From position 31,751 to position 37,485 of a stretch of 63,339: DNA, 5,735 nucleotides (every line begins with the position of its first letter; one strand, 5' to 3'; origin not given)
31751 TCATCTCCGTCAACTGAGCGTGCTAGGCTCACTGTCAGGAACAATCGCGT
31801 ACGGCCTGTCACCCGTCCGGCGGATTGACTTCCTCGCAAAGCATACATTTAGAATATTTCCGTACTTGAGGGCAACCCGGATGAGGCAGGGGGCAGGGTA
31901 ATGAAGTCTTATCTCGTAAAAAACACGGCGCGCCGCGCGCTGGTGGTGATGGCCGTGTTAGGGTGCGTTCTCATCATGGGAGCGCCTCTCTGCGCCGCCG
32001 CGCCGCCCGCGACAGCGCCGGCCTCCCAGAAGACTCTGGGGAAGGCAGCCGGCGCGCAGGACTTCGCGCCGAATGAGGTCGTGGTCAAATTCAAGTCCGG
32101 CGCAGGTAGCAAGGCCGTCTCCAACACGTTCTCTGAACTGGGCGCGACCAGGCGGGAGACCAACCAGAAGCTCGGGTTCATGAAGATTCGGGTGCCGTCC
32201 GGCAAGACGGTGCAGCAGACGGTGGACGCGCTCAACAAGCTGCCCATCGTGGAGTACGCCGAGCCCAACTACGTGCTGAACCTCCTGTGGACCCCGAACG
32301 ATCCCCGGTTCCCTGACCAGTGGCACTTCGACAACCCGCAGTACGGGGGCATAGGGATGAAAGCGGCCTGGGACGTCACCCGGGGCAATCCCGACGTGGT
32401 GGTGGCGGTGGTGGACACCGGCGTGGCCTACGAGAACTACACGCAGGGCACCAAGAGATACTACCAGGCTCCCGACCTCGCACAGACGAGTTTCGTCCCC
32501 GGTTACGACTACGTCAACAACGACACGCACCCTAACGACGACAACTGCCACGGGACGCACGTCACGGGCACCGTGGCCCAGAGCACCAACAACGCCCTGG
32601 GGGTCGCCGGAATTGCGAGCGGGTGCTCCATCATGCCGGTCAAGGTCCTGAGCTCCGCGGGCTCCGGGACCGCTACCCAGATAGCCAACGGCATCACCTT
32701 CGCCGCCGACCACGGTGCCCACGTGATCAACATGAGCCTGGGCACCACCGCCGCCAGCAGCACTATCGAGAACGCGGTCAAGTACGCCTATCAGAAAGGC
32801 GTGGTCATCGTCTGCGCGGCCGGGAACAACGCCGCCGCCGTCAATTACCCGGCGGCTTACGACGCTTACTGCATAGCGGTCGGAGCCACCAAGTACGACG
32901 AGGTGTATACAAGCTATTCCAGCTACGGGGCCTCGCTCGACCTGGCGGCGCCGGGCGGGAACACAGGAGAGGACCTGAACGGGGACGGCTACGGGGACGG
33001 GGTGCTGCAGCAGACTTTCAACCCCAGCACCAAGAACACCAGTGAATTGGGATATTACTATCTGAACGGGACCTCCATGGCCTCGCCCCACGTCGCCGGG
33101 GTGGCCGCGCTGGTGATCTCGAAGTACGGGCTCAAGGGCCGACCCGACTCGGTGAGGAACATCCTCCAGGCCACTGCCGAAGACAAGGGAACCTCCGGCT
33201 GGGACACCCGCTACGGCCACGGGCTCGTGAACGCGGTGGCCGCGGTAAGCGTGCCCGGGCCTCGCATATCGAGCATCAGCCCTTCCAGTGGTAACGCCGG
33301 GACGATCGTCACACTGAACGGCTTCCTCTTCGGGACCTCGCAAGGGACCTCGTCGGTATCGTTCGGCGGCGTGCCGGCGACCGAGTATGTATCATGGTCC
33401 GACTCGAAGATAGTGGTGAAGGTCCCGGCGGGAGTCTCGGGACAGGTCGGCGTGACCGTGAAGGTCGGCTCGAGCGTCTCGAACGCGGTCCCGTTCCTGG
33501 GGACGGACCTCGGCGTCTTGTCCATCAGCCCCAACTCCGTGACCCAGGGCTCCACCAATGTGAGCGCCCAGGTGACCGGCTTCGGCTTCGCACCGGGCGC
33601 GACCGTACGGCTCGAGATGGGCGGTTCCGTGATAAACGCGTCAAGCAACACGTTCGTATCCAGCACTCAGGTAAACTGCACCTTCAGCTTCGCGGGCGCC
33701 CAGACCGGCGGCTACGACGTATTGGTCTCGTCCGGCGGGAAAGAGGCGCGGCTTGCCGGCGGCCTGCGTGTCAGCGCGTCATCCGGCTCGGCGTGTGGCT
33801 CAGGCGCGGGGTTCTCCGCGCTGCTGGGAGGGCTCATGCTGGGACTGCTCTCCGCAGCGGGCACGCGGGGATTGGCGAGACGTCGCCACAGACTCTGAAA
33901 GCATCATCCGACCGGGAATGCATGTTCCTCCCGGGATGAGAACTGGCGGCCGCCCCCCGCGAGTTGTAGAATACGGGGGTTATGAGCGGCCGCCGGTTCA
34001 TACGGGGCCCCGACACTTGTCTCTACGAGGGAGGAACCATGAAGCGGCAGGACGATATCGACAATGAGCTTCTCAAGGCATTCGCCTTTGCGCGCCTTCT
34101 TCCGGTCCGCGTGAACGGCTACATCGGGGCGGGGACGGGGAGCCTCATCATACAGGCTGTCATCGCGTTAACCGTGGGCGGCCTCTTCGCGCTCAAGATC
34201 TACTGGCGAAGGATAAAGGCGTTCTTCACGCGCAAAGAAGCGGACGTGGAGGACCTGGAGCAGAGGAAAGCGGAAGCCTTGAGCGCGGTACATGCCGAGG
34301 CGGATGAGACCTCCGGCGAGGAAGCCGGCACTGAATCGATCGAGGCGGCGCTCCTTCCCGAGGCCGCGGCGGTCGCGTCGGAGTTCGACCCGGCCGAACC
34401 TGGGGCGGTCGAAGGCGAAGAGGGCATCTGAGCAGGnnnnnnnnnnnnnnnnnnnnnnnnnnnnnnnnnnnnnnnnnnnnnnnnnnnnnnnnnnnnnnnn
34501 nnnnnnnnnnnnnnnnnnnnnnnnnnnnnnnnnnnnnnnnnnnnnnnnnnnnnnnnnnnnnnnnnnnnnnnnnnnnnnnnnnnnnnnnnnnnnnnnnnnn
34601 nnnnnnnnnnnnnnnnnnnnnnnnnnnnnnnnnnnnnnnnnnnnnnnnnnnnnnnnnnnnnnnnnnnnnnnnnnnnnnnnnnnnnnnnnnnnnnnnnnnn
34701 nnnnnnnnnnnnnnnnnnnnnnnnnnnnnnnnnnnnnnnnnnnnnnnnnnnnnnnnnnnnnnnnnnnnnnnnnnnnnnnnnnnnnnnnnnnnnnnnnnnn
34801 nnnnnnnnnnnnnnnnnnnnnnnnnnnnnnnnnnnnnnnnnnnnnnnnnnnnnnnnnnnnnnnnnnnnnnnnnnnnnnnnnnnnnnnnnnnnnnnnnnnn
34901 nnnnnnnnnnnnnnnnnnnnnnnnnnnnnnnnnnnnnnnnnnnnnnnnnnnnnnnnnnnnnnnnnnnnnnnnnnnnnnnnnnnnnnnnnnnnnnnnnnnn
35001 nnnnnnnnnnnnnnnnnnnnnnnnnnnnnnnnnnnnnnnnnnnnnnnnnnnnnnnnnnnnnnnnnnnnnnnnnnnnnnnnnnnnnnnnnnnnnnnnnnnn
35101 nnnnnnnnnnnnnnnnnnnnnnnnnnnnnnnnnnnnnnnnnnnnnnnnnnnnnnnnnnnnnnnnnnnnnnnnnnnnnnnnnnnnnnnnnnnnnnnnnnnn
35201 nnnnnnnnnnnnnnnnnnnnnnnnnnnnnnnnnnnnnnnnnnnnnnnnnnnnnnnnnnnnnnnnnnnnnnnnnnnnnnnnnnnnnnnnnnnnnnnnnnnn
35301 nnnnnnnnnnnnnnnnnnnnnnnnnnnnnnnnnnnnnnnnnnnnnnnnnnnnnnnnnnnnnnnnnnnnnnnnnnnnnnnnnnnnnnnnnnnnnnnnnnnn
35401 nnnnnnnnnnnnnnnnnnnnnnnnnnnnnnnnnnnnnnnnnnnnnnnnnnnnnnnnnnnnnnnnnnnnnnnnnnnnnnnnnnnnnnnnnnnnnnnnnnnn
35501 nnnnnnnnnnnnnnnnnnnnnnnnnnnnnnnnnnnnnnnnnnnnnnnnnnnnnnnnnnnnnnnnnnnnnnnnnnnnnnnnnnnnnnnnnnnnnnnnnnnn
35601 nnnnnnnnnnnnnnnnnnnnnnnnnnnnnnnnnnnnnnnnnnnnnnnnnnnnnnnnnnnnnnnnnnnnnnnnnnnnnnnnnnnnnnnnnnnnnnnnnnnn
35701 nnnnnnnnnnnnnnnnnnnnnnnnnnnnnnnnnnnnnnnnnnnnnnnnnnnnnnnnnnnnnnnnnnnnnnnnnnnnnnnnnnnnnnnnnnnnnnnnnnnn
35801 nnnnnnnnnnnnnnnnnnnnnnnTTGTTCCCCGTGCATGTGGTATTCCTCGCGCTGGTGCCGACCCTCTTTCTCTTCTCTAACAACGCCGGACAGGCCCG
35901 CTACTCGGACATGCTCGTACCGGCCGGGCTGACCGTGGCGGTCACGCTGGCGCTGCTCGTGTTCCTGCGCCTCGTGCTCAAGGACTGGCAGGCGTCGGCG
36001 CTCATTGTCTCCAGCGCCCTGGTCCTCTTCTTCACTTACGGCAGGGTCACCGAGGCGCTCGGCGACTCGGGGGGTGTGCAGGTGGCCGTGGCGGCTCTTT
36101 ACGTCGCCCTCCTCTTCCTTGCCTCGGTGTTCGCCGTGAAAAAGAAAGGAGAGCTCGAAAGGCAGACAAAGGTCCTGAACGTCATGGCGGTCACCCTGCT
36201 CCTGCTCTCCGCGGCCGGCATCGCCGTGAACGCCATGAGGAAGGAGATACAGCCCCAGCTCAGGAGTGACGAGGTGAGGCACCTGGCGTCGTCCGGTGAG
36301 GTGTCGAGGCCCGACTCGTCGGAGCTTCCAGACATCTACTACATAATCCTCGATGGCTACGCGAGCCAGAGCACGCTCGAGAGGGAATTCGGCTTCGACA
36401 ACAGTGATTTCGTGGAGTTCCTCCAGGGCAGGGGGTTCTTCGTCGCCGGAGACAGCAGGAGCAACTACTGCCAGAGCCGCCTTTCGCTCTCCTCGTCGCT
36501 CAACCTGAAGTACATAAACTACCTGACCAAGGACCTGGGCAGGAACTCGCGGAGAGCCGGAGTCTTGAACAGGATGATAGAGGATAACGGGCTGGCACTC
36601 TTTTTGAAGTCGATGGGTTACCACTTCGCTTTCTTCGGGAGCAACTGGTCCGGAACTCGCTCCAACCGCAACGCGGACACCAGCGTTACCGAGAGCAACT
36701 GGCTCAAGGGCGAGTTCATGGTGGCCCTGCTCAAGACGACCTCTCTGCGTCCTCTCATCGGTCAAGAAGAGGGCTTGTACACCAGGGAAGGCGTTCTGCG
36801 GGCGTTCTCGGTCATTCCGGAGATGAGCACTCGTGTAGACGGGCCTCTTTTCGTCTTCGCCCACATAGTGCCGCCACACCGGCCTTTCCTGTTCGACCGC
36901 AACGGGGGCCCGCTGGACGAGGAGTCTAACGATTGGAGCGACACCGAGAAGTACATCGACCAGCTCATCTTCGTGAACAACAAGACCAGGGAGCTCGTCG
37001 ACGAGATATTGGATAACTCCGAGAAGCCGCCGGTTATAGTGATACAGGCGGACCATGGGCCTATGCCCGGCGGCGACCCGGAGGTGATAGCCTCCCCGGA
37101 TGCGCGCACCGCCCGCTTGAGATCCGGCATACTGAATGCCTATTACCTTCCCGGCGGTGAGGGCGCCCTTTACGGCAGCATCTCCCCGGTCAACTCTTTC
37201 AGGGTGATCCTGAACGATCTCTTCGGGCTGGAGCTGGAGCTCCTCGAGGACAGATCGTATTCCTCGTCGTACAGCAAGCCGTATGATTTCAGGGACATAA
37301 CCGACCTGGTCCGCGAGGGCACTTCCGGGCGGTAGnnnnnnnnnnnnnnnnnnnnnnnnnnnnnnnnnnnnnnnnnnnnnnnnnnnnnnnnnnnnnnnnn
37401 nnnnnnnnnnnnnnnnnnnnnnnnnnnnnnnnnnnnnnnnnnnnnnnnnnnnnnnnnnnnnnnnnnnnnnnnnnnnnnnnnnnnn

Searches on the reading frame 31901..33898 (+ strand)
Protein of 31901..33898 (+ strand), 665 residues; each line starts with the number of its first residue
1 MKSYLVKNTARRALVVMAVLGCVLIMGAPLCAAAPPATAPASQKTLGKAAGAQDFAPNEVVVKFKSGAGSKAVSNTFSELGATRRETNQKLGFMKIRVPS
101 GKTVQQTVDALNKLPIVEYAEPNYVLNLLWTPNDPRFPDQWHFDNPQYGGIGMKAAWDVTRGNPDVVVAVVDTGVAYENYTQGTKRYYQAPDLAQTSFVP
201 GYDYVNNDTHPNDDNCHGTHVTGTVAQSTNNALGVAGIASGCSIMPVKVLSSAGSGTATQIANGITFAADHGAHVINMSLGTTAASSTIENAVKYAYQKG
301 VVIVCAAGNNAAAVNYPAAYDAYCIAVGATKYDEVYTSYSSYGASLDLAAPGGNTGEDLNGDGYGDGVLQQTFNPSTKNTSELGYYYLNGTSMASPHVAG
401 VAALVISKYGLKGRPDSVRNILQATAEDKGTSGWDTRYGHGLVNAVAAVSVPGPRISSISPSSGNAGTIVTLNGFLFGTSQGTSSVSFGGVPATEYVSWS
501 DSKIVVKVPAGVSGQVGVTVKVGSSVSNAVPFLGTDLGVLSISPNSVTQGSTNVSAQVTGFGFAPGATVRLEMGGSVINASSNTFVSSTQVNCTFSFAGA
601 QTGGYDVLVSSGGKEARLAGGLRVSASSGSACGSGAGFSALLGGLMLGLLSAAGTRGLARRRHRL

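Call 34: search_protein_families(library=pfam, proteins=[window:31901-33898:+], max_evalue=0.001)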
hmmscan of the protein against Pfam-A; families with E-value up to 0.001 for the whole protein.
window:31901-33898:+ (665 aa): 3 families
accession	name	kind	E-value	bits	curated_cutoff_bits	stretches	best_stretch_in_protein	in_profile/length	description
PF00082.27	Peptidase_S8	-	1.1e-56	192.8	21.8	1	165-441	3-288/288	Subtilase family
PF22148.1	Fervidolysin_NPro-like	-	1.4e-18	67.4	21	1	48-123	8-81/81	Fervidolysin N-terminal prodomain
PF01833.30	TIG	-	7.3e-17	61.6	20.9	1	454-532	1-82/84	IPT/TIG domain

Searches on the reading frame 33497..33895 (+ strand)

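Call 61: search_protein_families(library=pfam, proteins=[window:33497-33895:+], max_evalue=1)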
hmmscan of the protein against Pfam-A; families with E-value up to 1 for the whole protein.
window:33497-33895:+ (133 aa): 2 families
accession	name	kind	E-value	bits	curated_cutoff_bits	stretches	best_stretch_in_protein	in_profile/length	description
PF24327.1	DUF7497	-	0.093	13.1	27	1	50-83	51-84/100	Domain of unknown function (DUF7497)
PF03886.18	ABC_trans_aux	-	0.15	12.1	26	1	10-77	82-146/161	ABC-type transport auxiliary lipoprotein component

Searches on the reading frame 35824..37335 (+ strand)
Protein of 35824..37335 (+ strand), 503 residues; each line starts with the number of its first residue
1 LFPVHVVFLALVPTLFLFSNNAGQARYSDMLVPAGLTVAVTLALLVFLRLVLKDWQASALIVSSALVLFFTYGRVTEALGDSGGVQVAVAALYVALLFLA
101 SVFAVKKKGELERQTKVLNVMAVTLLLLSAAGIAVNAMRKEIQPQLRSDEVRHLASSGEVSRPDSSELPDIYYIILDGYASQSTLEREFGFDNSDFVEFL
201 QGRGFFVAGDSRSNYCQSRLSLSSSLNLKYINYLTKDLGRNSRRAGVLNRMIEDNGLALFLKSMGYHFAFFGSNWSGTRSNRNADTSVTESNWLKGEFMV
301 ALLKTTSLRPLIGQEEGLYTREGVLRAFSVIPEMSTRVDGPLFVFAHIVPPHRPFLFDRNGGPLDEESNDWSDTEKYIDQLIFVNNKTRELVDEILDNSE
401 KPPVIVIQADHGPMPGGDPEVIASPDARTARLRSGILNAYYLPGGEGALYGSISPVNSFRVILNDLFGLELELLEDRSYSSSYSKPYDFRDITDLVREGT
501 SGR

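Call 34: search_protein_families(library=pfam, proteins=[window:35824-37335:+], max_evalue=0.001)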
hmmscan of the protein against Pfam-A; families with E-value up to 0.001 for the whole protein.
window:35824-37335:+ (503 aa): 1 family
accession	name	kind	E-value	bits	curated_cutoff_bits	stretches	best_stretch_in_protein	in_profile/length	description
PF00884.28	Sulfatase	-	1.3e-06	28.4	25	1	248-438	74-248/301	Sulfatase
